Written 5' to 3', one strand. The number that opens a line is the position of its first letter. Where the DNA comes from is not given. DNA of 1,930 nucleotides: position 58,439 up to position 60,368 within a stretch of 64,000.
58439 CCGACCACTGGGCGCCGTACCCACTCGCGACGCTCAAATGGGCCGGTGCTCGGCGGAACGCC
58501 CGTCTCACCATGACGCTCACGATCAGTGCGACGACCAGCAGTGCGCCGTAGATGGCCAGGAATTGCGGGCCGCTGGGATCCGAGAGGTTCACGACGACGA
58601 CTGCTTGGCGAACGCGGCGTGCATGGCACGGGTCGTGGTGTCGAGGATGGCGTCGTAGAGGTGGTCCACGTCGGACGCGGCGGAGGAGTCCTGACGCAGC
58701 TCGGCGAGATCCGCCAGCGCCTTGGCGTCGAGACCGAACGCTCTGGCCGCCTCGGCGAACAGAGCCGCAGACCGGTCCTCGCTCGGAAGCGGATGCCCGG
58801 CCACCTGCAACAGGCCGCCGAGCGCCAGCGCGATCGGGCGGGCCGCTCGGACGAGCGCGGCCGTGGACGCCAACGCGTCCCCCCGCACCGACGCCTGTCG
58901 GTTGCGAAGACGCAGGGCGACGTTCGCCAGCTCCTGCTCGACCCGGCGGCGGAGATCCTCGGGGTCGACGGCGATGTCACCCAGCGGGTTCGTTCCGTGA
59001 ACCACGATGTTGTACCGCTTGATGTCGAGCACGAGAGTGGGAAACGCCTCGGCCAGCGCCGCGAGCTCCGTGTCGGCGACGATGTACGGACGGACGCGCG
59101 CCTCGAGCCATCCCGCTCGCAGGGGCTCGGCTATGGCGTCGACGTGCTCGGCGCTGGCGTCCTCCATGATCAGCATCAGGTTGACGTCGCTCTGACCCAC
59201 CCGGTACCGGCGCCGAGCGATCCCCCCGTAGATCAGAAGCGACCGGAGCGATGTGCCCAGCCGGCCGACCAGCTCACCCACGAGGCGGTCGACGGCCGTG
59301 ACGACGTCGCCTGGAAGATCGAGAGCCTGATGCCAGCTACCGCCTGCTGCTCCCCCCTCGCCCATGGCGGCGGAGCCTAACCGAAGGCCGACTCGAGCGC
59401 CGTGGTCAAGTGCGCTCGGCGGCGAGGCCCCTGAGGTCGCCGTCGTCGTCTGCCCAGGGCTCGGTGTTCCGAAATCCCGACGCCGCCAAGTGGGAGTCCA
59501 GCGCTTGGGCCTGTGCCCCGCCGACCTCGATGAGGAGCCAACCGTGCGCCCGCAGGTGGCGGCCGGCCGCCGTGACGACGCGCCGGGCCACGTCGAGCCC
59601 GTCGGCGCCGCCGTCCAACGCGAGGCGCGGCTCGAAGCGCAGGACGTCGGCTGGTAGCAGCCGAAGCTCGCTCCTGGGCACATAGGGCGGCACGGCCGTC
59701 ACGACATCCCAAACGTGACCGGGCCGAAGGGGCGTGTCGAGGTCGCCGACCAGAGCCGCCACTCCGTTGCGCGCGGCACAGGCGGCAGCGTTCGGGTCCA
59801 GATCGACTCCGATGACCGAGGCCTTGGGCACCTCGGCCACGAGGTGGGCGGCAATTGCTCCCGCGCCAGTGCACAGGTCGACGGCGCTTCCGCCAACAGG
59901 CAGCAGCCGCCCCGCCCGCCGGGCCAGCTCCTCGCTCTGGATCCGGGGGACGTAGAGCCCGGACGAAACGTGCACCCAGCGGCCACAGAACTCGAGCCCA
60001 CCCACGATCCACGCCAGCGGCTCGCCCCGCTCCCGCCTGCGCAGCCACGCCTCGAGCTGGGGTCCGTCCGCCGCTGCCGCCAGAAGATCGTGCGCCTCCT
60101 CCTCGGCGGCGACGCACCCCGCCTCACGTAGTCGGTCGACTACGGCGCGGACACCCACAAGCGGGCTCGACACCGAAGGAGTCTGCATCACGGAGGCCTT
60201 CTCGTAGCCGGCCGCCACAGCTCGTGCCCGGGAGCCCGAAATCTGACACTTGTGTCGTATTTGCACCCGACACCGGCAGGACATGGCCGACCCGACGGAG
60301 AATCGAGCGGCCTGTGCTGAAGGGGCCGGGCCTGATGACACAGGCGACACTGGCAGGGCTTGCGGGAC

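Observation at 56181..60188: Membrane protein with a (Cys-Gly/Ser)n C-terminal tail coupled to a DUF692/MNIO oxidase and partner: candidate in-cis cysteine-modifying (RiPP-like, possibly metal-binding) system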

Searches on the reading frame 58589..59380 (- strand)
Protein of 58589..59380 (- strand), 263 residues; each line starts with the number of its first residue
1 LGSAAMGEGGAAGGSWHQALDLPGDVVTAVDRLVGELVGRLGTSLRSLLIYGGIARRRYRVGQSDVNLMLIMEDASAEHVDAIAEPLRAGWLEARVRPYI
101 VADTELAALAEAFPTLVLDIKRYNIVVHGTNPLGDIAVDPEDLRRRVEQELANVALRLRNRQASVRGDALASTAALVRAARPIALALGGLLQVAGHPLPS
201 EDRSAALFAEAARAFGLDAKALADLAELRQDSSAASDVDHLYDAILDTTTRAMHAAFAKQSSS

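Call 3: search_protein_families(library=pfam, proteins=[window:58589-59380:-], max_evalue=0.01)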
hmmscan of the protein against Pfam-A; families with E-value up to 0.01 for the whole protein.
window:58589-59380:- (263 aa): 0 families

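Call 4: search_protein_families(library=ncbifam, proteins=[window:58589-59380:-], max_evalue=0.01)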
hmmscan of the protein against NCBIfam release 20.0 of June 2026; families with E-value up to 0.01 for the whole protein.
window:58589-59380:- (263 aa): 0 families

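Call 30: search_solved_structures(query=A2, max_evalue=10, show_alignments=2)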
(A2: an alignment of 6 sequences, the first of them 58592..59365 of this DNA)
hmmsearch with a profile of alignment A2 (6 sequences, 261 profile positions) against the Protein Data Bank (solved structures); distinct sequences matched with E-value up to 10: 4.
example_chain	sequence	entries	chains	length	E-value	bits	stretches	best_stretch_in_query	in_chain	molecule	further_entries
9ntn_G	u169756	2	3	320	0.1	15.1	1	24-77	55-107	CdnD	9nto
3i53_A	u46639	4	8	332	0.58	12.6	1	172-217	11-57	O-methyltransferase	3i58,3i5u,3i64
9qjc_B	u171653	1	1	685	1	11.8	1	132-188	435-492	Nucleolar protein 4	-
1k4y_A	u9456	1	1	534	2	10.8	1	136-181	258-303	LIVER CARBOXYLESTERASE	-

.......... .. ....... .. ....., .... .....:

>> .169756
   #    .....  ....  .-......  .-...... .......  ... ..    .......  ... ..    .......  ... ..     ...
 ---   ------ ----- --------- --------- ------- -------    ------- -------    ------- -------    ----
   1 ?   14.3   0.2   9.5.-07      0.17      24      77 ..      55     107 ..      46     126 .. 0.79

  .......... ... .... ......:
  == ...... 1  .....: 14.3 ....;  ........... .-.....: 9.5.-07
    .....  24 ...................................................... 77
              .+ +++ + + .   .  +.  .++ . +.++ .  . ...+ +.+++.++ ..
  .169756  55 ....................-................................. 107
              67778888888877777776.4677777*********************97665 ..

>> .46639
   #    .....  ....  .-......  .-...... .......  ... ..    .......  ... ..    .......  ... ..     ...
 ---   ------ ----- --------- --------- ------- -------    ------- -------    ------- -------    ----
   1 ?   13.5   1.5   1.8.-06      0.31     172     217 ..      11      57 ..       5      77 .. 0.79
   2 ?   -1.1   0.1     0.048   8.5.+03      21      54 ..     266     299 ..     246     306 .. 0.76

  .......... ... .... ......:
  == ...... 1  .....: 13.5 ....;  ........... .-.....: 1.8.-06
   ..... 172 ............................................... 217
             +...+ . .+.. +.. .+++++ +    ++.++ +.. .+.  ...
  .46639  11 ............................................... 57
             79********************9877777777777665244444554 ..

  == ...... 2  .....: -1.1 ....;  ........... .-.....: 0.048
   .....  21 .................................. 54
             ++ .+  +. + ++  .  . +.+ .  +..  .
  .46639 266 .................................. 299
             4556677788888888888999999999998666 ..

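Call 31: search_protein_families(library=pfam, alignment_id=A2, max_evalue=10)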
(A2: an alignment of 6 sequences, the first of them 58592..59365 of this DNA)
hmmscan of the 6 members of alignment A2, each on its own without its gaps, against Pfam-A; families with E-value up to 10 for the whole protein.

A. member 1, window:58592-59365:- (258 aa): 1 family
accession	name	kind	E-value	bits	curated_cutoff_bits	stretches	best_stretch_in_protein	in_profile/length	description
PF07322.17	Seadorna_Vp10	-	0.15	12.3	28.7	1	28-69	79-120/202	Seadornavirus Vp10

B. families by the number of members that match (of 6 scanned): 3 families
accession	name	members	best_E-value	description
PF01909.29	NTP_transf_2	4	2e-05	Nucleotidyltransferase domain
PF07322.17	Seadorna_Vp10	1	0.15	Seadornavirus Vp10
PF17918.6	TetR_C_15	1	0.92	Tetracyclin repressor-like, C-terminal domain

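Call 40: search_protein_representatives(protein=window:58592-59365:-)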
Query: 258 residues. Proteins with E-value up to 0.001 (for the whole library): 1798; up to 1e-10: 645; up to 1e-30: 48. The best 150 are listed.
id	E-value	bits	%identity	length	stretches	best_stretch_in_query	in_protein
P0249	1.3e-112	391.6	73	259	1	2-258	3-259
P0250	3.5e-46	174.2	41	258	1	16-247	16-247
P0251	1.0e-44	169.4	39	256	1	13-253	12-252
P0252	7.0e-44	166.6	43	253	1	17-244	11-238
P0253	3.5e-43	164.3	40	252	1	17-251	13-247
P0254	4.1e-43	164.2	42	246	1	17-255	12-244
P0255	6.9e-43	163.4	42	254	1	15-251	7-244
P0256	1.1e-42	162.7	42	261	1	16-246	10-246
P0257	1.8e-41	158.8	38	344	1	15-251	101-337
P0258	4.6e-41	157.4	40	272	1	15-252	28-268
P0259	1.9e-40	155.4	42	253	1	18-242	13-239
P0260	2.1e-40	155.3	43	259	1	14-230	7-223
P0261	1.2e-39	152.7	37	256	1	18-252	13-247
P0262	5.2e-39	150.7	36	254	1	13-239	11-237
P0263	8.7e-39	150.0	40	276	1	25-249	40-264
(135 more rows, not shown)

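Call 53: find_related_loci(query=A2, collection=metagenome_contigs, flank=5000)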
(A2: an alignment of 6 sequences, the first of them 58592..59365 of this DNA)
Query A2 (258 aa) in metagenome_contigs; peptide patterns used: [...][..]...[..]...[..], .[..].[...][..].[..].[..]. (x = any residue, [..] = any of these).
187 stretches matched a pattern; 50 encode a relative of the query (tblastn E <= 1e-3); 50 distinct loci.
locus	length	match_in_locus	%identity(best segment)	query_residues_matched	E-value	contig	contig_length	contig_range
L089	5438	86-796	44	13-249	3e-52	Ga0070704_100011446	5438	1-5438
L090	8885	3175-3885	44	13-249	3e-52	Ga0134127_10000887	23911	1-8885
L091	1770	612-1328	43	13-251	2e-51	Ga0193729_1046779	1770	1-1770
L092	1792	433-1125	45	18-247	7e-50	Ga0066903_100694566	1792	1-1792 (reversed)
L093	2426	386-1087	41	18-251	2e-47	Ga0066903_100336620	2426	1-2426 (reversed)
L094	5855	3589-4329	44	15-253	7e-47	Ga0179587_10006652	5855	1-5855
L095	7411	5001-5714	39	17-254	1e-46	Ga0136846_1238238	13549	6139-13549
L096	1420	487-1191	42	17-255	1e-46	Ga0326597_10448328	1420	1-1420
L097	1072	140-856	41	13-251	3e-47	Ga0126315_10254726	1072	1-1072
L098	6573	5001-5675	39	16-246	2e-44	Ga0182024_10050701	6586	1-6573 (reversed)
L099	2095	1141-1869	42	8-247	4e-44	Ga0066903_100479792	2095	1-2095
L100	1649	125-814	41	18-247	8e-45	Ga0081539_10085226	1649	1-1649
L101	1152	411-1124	39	18-255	3e-46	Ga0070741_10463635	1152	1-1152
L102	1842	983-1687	43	13-247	1e-44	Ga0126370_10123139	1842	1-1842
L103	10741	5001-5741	38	15-258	1e-43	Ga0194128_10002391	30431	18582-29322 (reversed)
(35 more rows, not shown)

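Call 66: search_protein_families(library=ncbifam, alignment_id=A2, max_evalue=1)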
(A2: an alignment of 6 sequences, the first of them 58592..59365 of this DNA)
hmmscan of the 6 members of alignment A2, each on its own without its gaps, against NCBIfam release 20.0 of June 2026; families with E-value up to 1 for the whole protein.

A. member 1, window:58592-59365:- (258 aa): 0 families

B. families by the number of members that match (of 6 scanned): 4 families
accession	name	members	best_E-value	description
NF047752.1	MntA_antitoxin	3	0.002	type VII toxin-antitoxin system MntA family adenylyltransferase antitoxin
NF010309.0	PRK13746.1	1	0.00051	aminoglycoside adenylyltransferase family protein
NF012157.0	ANT_3pp_I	1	0.082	AadA family aminoglycoside 3''-O-nucleotidyltransferase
TIGR03482.1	DMSO_red_II_cha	1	0.18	DMSO reductase family type II enzyme chaperone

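Call 67: search_protein_families(library=pfam, alignment_id=A6, max_evalue=0.01)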
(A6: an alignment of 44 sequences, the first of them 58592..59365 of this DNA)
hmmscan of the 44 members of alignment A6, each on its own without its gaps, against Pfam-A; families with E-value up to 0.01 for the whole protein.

A. member 1, window:58592-59365:- (258 aa): 0 families

B. families by the number of members that match (of 44 scanned): 2 families
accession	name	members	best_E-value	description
PF01909.29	NTP_transf_2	30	2.9e-07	Nucleotidyltransferase domain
PF18765.7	Polbeta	6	0.00021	Polymerase beta, Nucleotidyltransferase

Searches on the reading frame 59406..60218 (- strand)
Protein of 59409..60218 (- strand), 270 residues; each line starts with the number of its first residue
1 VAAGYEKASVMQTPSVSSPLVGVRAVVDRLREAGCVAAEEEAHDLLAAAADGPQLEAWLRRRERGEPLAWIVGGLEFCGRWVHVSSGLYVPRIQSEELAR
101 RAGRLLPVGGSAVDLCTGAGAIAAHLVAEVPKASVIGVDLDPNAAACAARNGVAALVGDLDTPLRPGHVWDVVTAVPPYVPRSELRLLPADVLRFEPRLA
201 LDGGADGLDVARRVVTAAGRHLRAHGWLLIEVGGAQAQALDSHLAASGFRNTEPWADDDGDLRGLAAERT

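Call 3: search_protein_families(library=pfam, proteins=[window:59406-60188:-], max_evalue=0.01)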
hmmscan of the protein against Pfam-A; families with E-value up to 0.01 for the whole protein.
window:59406-60188:- (260 aa): 7 families
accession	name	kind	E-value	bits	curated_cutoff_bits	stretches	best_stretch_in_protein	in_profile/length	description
PF13649.12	Methyltransf_25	-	1.5e-06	29.2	27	1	103-171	2-78/97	Methyltransferase domain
PF05175.20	MTS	-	1.3e-05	25.4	23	1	99-142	32-75/170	Methyltransferase small domain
PF17827.6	PrmC_N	-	0.0015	19.5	23.4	0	44-63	52-71/71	PrmC N-terminal domain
PF13489.12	Methyltransf_23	-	0.0017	18.6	27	0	86-138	11-60/164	Methyltransferase domain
PF08241.18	Methyltransf_11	-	0.0028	18.7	21.2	0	104-164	2-65/95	Methyltransferase domain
PF01728.25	FtsJ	-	0.0048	17.3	24.1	1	94-153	17-78/181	FtsJ-like methyltransferase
PF08242.18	Methyltransf_12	-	0.0079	17.3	30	0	104-140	2-39/98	Methyltransferase domain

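Call 4: search_protein_families(library=ncbifam, proteins=[window:59406-60188:-], max_evalue=0.01)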
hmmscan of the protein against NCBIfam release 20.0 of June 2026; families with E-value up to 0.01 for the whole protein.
window:59406-60188:- (260 aa): 11 families
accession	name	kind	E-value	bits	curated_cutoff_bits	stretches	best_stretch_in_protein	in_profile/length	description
TIGR03704.1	PrmC_rel_meth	equivalog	5.8e-49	166.8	248.8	1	16-243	1-237/251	putative protein N(5)-glutamine methyltransferase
TIGR03534.1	RF_mod_PrmC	equivalog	3.1e-47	161.2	199.1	1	43-253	31-250/253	peptide chain release factor N(5)-glutamine methyltransferase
TIGR00536.1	hemK_fam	subfamily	4.4e-32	111.3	115.5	1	44-234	57-256/286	HemK family protein methyltransferase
TIGR03533.1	L3_gln_methyl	equivalog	2.4e-27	96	229.7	1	47-233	67-261/284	50S ribosomal protein L3 N(5)-glutamine methyltransferase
NF011530.0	PRK14968.1-4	equivalog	4.1e-17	62.2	243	1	78-239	19-175/202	putative methyltransferase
NF011527.0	PRK14968.1-1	equivalog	5.6e-16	58.8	242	1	76-224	12-153/192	putative methyltransferase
NF002421.0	PRK01544.1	equivalog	1.7e-13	50.2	567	1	103-239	143-286/524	bifunctional peptide chain release factor N(5)-glutamine methyltransferase PrmC/tRNA (guanosine(46)-N7)-methyltransferase TrmB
NF011529.0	PRK14968.1-3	equivalog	3.7e-10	39.6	162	1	98-220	34-154/198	putative methyltransferase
TIGR00537.1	hemK_rel_arch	hypoth_equivalog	3.8e-08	33.2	87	1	103-239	24-158/179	HemK2/MTQ2 family protein methyltransferase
NF010703.0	PRK14103.1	equivalog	0.002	17.6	320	1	102-164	33-94/256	trans-aconitate 2-methyltransferase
NF001244.0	PRK00216.1-5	equivalog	0.0044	16.3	216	1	100-139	50-90/236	bifunctional demethylmenaquinone methyltransferase/2-methoxy-6-polyprenyl-1,4-benzoquinol methylase UbiE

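Call 75: search_solved_structures(query=window:59409-60218:-, max_evalue=0.00001, show_alignments=1)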
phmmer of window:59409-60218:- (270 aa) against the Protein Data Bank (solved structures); distinct sequences matched with E-value up to 0.00001: 6.
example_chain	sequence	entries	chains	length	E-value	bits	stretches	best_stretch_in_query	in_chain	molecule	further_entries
2b3t_A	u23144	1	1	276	1.1e-20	77.5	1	53-261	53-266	Protein methyltransferase hemK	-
1t43_A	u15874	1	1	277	1.1e-20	77.5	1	53-261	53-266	Protein methyltransferase hemK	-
4dzr_A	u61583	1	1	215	2.4e-17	66.5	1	89-240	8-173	Protein-(Glutamine-N5) methyltransferase, release factor-specific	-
1sg9_A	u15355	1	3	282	1.1e-15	61.1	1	49-242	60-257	hemK protein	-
1nv8_A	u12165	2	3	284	1.1e-15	61.1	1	49-242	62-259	hemK protein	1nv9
1vq1_A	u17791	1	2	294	1.2e-15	60.9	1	49-242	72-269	N5-glutamine methyltransferase, HemK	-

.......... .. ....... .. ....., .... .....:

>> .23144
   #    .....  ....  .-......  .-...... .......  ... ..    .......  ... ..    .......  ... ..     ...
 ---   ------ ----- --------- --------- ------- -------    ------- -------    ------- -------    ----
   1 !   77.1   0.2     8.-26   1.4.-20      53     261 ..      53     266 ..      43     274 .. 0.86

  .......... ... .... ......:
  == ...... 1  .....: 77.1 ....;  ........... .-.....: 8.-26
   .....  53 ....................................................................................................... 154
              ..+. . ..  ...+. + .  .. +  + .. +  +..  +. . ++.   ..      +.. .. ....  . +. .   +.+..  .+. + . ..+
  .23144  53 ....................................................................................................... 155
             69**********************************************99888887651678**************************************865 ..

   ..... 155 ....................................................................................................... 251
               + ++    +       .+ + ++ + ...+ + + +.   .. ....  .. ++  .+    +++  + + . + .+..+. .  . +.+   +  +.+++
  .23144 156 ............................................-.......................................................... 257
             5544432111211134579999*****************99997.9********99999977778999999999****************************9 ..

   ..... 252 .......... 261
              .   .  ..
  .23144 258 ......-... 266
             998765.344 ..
